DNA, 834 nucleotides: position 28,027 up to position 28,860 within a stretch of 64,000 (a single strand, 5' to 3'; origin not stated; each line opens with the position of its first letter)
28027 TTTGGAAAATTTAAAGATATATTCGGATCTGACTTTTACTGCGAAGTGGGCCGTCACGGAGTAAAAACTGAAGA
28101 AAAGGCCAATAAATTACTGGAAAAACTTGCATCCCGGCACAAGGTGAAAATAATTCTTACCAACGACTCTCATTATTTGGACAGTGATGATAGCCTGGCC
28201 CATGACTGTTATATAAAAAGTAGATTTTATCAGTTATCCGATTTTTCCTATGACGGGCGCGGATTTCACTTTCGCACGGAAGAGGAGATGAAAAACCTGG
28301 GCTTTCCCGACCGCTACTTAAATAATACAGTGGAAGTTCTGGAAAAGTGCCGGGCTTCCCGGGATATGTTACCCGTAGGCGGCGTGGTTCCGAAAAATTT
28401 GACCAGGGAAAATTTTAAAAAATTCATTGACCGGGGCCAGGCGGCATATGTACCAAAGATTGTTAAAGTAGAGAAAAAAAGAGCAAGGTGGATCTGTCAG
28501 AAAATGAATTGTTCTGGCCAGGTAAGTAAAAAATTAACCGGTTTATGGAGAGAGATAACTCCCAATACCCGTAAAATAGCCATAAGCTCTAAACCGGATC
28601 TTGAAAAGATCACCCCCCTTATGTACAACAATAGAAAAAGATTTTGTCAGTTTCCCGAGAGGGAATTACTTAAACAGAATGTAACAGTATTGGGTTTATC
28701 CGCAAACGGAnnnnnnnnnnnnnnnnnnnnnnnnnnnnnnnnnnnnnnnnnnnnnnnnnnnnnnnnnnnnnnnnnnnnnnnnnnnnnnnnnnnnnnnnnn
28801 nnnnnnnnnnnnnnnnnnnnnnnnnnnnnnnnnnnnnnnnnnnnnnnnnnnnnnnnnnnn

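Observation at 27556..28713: Stand-alone PHP domain that is a truncated DnaE N-terminus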

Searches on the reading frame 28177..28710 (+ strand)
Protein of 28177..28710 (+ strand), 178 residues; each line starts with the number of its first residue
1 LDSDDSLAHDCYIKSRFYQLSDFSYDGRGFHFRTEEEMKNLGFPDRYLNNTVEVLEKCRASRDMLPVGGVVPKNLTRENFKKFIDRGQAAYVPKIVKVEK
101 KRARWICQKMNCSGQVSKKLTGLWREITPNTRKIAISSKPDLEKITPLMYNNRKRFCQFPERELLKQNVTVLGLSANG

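Call 44: find_related_loci(query=A3, collection=genome_contigs, flank=8000)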
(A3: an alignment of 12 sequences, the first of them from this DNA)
Query A3 (178 aa) in genome_contigs; peptide patterns used: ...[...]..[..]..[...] (x = any residue, [..] = any of these).
40 stretches matched a pattern; 19 encode a relative of the query (tblastn E <= 1e-3); 19 distinct loci.
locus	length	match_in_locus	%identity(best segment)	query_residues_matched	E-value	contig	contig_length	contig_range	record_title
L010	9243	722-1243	65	1-174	2e-77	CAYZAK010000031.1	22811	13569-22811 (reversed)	MAG TPA_asm: uncultured bacterium isolate binchicken_co32_211 genome assembly, contig: NODE_3175_length_22811_cov_18.166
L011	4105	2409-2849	26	1-159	5e-16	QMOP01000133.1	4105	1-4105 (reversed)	MAG: Caldiserica bacterium isolate B21_G15 B21_Guay15_scaffold_11400, whole genome shotgun sequence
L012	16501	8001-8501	27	4-171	1e-14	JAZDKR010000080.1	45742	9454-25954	MAG: Elusimicrobiota bacterium isolate MEGAHIT-group-0.545 k141_796980, whole genome shotgun sequence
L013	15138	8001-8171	46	5-61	4e-14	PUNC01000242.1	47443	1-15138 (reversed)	MAG: PVC group bacterium isolate B1Sed10_207 B1-Sed10-C422, whole genome shotgun sequence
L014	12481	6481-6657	44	9-67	3e-13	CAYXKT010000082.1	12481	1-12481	MAG TPA_asm: uncultured bacterium isolate binchicken_co88_438 genome assembly, contig: NODE_8174_length_12481_cov_16.063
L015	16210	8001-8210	41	9-74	1e-12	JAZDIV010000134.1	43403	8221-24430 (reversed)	MAG: PVC group bacterium isolate MEGAHIT-group-0.426 k141_7177177, whole genome shotgun sequence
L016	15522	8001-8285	29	9-125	3e-12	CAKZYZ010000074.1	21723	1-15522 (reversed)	MAG TPA_asm: uncultured bacterium isolate DRR093004_bin.13_CONCOCT_v1.1_MAG genome assembly, contig: ERZ1742238.1422, wh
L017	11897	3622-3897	33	1-102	5e-12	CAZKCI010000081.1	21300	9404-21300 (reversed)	MAG TPA_asm: uncultured bacterium isolate binchicken_co255_117 genome assembly, contig: k141_4893943, whole genome shotg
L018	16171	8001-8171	44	9-65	5e-12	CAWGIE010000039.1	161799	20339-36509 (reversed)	MAG: uncultured bacterium isolate MFD02416.bin.2.262 genome assembly, contig: contig_77019, whole genome shotgun sequenc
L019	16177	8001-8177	42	9-67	8e-12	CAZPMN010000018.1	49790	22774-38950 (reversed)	MAG TPA_asm: uncultured bacterium isolate binchicken_co405_158 genome assembly, contig: NODE_946_length_49790_cov_12.488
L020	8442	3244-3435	39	4-67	3e-11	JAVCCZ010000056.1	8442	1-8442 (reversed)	MAG: Candidatus Erginobacter occultus isolate MAG_3300035698_653 Ga0374944_466377, whole genome shotgun sequence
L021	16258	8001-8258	32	9-103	9e-11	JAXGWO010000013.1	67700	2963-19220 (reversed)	MAG: PVC group bacterium isolate AnMBR.bin469 bin469_13, whole genome shotgun sequence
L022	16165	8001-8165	42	9-63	1e-10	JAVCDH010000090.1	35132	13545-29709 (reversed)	MAG: Candidatus Euphemobacter frigidus isolate MAG_3300031227_11 Ga0307928_10000351, whole genome shotgun sequence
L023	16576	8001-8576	25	9-171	9e-11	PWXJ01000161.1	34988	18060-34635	MAG: PVC group bacterium isolate CSSed11_89 CS-Sed11-C816, whole genome shotgun sequence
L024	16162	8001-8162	39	4-57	2e-9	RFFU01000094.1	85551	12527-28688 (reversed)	MAG: Candidatus Hydrogenedentota bacterium isolate J006 k99_837134, whole genome shotgun sequence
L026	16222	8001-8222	29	1-75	3e-8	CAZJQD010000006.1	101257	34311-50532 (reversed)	MAG TPA_asm: uncultured bacterium isolate SRP329715_co1_394 genome assembly, contig: NODE_202_length_101257_cov_8.926543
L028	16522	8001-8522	23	1-163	9e-6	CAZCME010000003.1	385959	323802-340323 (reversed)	MAG TPA_asm: uncultured bacterium isolate binchicken_co248_269 genome assembly, contig: NODE_8_length_385959_cov_10.0910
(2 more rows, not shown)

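Call 49: search_protein_families(library=pfam, proteins=[L011:1788-3164:+, L012:7371-8567:+, L023:7356-8597:+, L024:7308-9056:+, L026:7383-9149:+, L028:7359-9071:+, L011:406-1785:+, L011:3154-4068:-, L012:5634-7199:+, L012:3667-5391:+], max_evalue=0.001)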
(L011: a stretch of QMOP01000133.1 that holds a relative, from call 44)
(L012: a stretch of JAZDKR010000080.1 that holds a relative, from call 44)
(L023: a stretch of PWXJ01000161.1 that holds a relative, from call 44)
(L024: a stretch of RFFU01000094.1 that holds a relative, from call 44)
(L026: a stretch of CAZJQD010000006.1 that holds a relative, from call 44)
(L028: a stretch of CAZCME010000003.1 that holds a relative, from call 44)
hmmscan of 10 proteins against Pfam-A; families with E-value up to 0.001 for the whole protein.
L011:1788-3164:+ (459 aa): 4 families
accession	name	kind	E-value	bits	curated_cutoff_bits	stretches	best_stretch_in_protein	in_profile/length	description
PF02811.25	PHP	-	2.3e-42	145.6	26.4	1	4-176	1-164/164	PHP domain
PF07719.23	TPR_2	-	2.5e-06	27.6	27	0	377-402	2-27/34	Tetratricopeptide repeat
PF00515.34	TPR_1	-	5.4e-05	23.3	27.8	0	377-402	2-27/34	Tetratricopeptide repeat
PF13181.12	TPR_8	-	0.00029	21.2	25.7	0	422-442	12-32/34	Tetratricopeptide repeat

L012:7371-8567:+ (399 aa): 1 family
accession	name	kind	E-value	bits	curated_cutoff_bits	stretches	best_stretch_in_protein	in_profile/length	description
PF02811.25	PHP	-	2.7e-39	135.6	26.4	1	4-176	1-164/164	PHP domain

L023:7356-8597:+ (414 aa): 1 family
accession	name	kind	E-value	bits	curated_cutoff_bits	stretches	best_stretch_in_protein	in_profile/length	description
PF02811.25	PHP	-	1.1e-30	107.5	26.4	1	4-175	1-163/164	PHP domain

L024:7308-9056:+ (583 aa): 16 families
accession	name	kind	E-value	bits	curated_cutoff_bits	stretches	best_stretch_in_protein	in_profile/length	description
PF02811.25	PHP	-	2.2e-37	129.3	26.4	1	25-196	1-163/164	PHP domain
PF07719.23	TPR_2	-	1.5e-17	62.6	27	2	464-494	3-33/34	Tetratricopeptide repeat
PF13432.12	TPR_16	-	4.9e-15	56.1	32.7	3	466-528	1-60/65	Tetratricopeptide repeat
PF00515.34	TPR_1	-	1.3e-13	50.5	27.8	0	502-528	4-30/34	Tetratricopeptide repeat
PF14559.12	TPR_19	-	2e-12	47.7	25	2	443-497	6-60/68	Tetratricopeptide repeat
PF13428.12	TPR_14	-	9.3e-11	41.8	23.5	0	533-571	2-40/44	Tetratricopeptide repeat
PF13174.12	TPR_6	-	5.3e-10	39.7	26.3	0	533-565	1-33/33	Tetratricopeptide repeat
PF13424.12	TPR_12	-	1.6e-09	38.2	30.1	1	463-529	4-75/77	Tetratricopeptide repeat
PF13181.12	TPR_8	-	3.2e-09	36.6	25.7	0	463-494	2-33/34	Tetratricopeptide repeat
PF12895.13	ANAPC3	-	1.4e-05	25.7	27.2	0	442-524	3-81/82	Anaphase-promoting complex, cyclosome, subunit 3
PF13176.12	TPR_7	-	1.6e-05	25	27.9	0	505-535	5-35/36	Tetratricopeptide repeat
PF13374.12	TPR_10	-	3.8e-05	24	27.5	0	463-489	3-29/42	Tetratricopeptide repeat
PF13371.12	TPR_9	-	0.00022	21.6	35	0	513-575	9-72/73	Tetratricopeptide repeat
PF24575.1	TPR_Slam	-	0.0003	21.6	35.2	0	429-481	48-100/104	Surface lipoprotein assembly modifier, N-terminal TPR repeats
PF13431.12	TPR_17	-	0.00043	20.8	24.4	0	450-482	1-33/34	Tetratricopeptide repeat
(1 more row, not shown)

L026:7383-9149:+ (589 aa): 5 families
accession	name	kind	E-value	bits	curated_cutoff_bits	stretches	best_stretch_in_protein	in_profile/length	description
PF02811.25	PHP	-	1.3e-33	117.1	26.4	1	3-173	1-162/164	PHP domain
PF13174.12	TPR_6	-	1.6e-07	31.9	26.3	0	538-568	2-32/33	Tetratricopeptide repeat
PF07719.23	TPR_2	-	1.6e-07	31.3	27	0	539-568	4-33/34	Tetratricopeptide repeat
PF13432.12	TPR_16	-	9e-06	26.5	32.7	0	470-532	1-60/65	Tetratricopeptide repeat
PF14561.12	TPR_20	-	0.00027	21.6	25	0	457-501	13-57/90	Tetratricopeptide repeat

L028:7359-9071:+ (571 aa): 13 families
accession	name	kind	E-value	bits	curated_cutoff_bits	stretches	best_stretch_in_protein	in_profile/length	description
PF02811.25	PHP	-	3.3e-37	128.8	26.4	1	11-182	1-163/164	PHP domain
PF07719.23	TPR_2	-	3.3e-17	61.6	27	0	447-477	3-33/34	Tetratricopeptide repeat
PF00515.34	TPR_1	-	4.3e-13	48.9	27.8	0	446-478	2-34/34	Tetratricopeptide repeat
PF13432.12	TPR_16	-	1.1e-11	45.4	32.7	1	415-476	1-62/65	Tetratricopeptide repeat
PF13174.12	TPR_6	-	3.2e-11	43.5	26.3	0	517-546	2-31/33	Tetratricopeptide repeat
PF13428.12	TPR_14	-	1.4e-09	38.1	23.5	1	517-553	3-39/44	Tetratricopeptide repeat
PF14559.12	TPR_19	-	5.5e-09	36.7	25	0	518-557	28-67/68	Tetratricopeptide repeat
PF13424.12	TPR_12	-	1.2e-08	35.4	30.1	0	446-508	4-71/77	Tetratricopeptide repeat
PF13181.12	TPR_8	-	2.2e-07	31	25.7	0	517-547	3-33/34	Tetratricopeptide repeat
PF13414.12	TPR_11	-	1.7e-05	24.8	26.8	0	418-454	1-37/42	TPR repeat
PF13431.12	TPR_17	-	0.00036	21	24.4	0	434-464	2-32/34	Tetratricopeptide repeat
PF24575.1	TPR_Slam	-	0.00048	21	35.2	0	414-468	50-104/104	Surface lipoprotein assembly modifier, N-terminal TPR repeats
PF25062.1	ARM_TT21_N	-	0.00088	19.5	40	0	428-551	83-204/222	Tetratricopeptide repeat protein 21 N-terminal ARM repeat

L011:406-1785:+ (460 aa): 4 families
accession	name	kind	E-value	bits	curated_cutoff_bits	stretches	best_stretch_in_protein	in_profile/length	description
PF00578.27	AhpC-TSA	-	9.6e-21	74.4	26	1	24-146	2-120/124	AhpC/TSA family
PF08534.16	Redoxin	-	1.8e-15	57.4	26.6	1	24-149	3-130/148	Redoxin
PF13905.12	Thioredoxin_8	-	4.3e-10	40.2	27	1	54-146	3-93/94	Thioredoxin-like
PF00149.33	Metallophos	-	1.1e-06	29.6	21.5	1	204-385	15-188/191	Calcineurin-like phosphoesterase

L011:3154-4068:- (304 aa): 1 family
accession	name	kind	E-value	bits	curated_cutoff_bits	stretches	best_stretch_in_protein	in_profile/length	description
PF01699.29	Na_Ca_ex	-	5e-52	176.3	24.9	2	163-303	2-150/151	Sodium/calcium exchanger protein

L012:5634-7199:+ (522 aa): 9 families
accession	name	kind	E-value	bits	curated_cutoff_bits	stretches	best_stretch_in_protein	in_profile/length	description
PF01078.27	Mg_chelatase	-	1.1e-96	322.6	20.3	1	206-412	1-206/207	Magnesium chelatase, subunit ChlI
PF13541.12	ChlI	-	4.3e-47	159.4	27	1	20-155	1-121/121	Subunit ChlI of Mg-chelatase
PF13335.12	Mg_chelatase_C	-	1.2e-32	112.8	26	1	420-516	2-94/94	Magnesium chelatase, subunit ChlI C-terminal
PF00493.29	MCM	-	8e-10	38.6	23.3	1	222-370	52-178/224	MCM P-loop domain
PF07728.20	AAA_5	-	2.4e-09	37.8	22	1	229-366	1-125/139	AAA domain (dynein-related subfamily)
PF07724.20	AAA_2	-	0.00033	21.2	27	0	229-345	5-108/166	AAA domain (Cdc48 subfamily)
PF05496.18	RuvB_N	-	0.00067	19.9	27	0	309-343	81-115/159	Holliday junction DNA helicase RuvB P-loop domain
PF00158.32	Sigma54_activat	-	0.00071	19.7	20.2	0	219-362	14-141/168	Sigma-54 interaction domain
PF00005.33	ABC_tran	-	0.00088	20.3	25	0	221-291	5-76/137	ABC transporter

L012:3667-5391:+ (575 aa): 3 families
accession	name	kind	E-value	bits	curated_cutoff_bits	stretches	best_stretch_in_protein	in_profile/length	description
PF02775.26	TPP_enzyme_C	-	1.1e-54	184.7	21.9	1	385-548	2-150/151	Thiamine pyrophosphate enzyme, C-terminal TPP binding domain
PF00205.28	TPP_enzyme_M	-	3.4e-51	173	30.4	1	194-329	1-137/137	Thiamine pyrophosphate enzyme, central domain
PF02776.23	TPP_enzyme_N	-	5.2e-39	133.1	26.8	1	4-119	2-117/119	Thiamine pyrophosphate enzyme, N-terminal TPP binding domain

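Call 50: search_protein_families(library=pfam, proteins=[L024:6125-6886:-, L024:9084-9830:+, L024:4637-6085:+, L024:9855-10583:-, L026:5102-6691:-, L026:9095-9940:-, L026:9843-10637:-, L028:6513-7274:-, L028:2963-6094:+, L028:10284-10913:+], max_evalue=0.001)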
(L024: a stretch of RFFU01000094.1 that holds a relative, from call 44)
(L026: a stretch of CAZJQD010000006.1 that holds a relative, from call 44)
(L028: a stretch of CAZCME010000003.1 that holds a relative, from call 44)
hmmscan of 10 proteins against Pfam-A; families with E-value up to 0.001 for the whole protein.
L024:6125-6886:- (253 aa): 1 family
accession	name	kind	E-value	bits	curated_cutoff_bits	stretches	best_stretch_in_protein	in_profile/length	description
PF00588.24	SpoU_methylase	-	3.7e-25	89.1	29.7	1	25-171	5-142/142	SpoU rRNA Methylase family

L024:9084-9830:+ (249 aa): 4 families
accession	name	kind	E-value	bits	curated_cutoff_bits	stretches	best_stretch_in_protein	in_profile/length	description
PF04321.23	RmlD_sub_bind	-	3.7e-33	115.3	27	1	8-150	2-149/287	RmlD substrate binding domain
PF01370.27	Epimerase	-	1.3e-16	61.2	20.9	1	9-139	1-154/240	NAD dependent epimerase/dehydratase family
PF16363.11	GDP_Man_Dehyd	-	5.3e-11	43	27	1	39-139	61-165/332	GDP-mannose 4,6 dehydratase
PF02719.21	Polysacc_synt_2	-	1.3e-06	28.3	20.2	1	43-104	67-129/293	Polysaccharide biosynthesis protein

L024:4637-6085:+ (483 aa): 4 families
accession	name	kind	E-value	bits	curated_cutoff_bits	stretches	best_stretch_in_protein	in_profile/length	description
PF00155.27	Aminotran_1_2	-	1.4e-41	143.4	19.7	1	139-476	3-359/361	Aminotransferase class I and II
PF01212.27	Beta_elim_lyase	-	1.2e-05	25.2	27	1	177-358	27-217/288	Beta-eliminating lyase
PF01053.26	Cys_Met_Meta_PP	-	4.7e-05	22.6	27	1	181-314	51-181/381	Cys/Met metabolism PLP-dependent enzyme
PF00266.25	Aminotran_5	-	0.00097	18.6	21.5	0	172-311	33-180/371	Aminotransferase class-V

L024:9855-10583:- (242 aa): 1 family
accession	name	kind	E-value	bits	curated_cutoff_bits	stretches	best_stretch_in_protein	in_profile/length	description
PF00990.26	GGDEF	-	5.9e-37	127.4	23.8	1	73-219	3-161/161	Diguanylate cyclase, GGDEF domain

L026:5102-6691:- (529 aa): 9 families
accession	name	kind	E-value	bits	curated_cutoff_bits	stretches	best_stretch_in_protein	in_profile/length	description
PF01494.25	FAD_binding_3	-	2.6e-16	60.3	22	1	132-291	2-162/349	FAD binding domain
PF07992.20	Pyr_redox_2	-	5.1e-07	29.8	26.1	0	133-163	2-33/291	Pyridine nucleotide-disulphide oxidoreductase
PF05834.18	Lycopene_cycl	-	1.1e-06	28.4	23.4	1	133-294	1-147/380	Lycopene cyclase protein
PF01266.30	DAO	-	1.6e-05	25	27.9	1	219-291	136-207/353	FAD dependent oxidoreductase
PF00890.30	FAD_binding_2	-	3.7e-05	23.5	20.4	0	133-164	1-32/414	FAD binding domain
PF01134.28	GIDA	-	4.2e-05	23.2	22.1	1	133-288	1-150/391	Glucose inhibited division protein A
PF12831.13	FAD_oxidored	-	8e-05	22.5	27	0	133-287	1-145/416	FAD dependent oxidoreductase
PF04820.20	Trp_halogenase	-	8e-05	22.1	21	0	134-205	2-78/458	Tryptophan halogenase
PF03486.20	HI0933_like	-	0.00012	22.1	50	0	133-169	2-38/244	HI0933-like protein Rossmann domain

L026:9095-9940:- (281 aa): 0 families

L026:9843-10637:- (264 aa): 0 families

L028:6513-7274:- (253 aa): 1 family
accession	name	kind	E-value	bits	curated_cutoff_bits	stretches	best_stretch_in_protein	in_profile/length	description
PF00588.24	SpoU_methylase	-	1.2e-26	93.9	29.7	1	23-169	5-142/142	SpoU rRNA Methylase family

L028:2963-6094:+ (1044 aa): 5 families
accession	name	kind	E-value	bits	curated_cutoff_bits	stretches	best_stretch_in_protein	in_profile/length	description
PF00176.29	SNF2-rel_dom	-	1.1e-60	205.6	24.9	1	564-857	1-290/290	SNF2-related domain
PF00271.37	Helicase_C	-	2.6e-21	76.4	23.5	1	870-979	3-110/110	Helicase conserved C-terminal domain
PF08455.15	SNF2_assoc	-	1.4e-09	37.9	27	1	336-546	157-366/373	Bacterial SNF2 helicase associated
PF04851.21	ResIII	-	2.7e-09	37.6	22.5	1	560-716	3-163/164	Type III restriction enzyme, res subunit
PF00270.35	DEAD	-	9.3e-05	22.7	26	1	588-717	23-162/167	DEAD/DEAH box helicase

L028:10284-10913:+ (210 aa): 1 family
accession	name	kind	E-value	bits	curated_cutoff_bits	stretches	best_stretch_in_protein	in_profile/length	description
PF00300.27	His_Phos_1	-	5.2e-51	173.5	21.7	1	3-195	1-194/194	Histidine phosphatase superfamily (branch 1)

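Call 89: search_protein_families(library=padloc, proteins=[L011:1788-3164:+, L024:7308-9056:+], max_evalue=0.01)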
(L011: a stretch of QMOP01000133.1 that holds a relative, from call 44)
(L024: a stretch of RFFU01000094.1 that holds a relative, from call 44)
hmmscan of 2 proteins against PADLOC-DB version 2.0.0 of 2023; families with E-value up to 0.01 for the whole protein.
L011:1788-3164:+ (459 aa): 0 families

L024:7308-9056:+ (583 aa): 0 families
